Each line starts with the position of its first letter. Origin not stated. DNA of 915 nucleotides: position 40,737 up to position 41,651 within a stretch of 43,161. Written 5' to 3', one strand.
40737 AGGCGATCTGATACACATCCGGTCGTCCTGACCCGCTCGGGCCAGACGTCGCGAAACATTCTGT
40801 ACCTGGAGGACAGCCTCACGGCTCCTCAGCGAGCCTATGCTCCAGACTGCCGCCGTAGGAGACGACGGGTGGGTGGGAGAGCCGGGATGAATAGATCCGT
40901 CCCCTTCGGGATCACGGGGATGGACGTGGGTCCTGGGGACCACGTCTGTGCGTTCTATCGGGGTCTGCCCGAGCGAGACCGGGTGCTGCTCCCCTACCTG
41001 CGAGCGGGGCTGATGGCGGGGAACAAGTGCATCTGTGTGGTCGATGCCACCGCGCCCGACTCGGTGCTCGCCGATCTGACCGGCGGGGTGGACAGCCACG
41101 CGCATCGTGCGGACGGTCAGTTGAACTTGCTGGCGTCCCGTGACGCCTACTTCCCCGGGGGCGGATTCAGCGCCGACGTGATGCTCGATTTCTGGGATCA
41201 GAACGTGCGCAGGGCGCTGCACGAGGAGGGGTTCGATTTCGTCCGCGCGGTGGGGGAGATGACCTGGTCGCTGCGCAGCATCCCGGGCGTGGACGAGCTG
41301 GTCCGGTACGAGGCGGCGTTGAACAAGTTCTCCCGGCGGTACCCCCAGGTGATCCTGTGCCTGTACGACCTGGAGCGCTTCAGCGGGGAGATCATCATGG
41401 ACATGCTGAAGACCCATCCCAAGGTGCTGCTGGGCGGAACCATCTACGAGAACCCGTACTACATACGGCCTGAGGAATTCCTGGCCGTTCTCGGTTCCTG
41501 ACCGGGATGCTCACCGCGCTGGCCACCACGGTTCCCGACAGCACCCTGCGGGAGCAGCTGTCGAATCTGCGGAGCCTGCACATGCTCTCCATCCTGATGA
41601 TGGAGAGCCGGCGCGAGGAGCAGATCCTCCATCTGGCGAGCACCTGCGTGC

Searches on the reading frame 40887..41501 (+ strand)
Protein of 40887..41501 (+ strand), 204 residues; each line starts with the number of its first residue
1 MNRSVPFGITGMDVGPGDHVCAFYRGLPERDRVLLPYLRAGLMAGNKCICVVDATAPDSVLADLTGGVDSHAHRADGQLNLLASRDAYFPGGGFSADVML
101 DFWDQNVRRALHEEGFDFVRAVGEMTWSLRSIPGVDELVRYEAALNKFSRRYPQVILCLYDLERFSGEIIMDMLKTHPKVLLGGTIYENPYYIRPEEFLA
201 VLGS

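Call 58: search_protein_families(library=pfam, proteins=[window:40887-41501:+], max_evalue=0.001)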
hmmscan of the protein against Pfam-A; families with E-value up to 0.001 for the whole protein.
window:40887-41501:+ (204 aa): 1 family
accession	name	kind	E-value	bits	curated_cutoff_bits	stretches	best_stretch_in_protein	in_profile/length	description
PF14417.12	MEDS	-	8.6e-47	159.4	29.8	1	18-178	1-161/161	MEDS: MEthanogen/methylotroph, DcmR Sensory domain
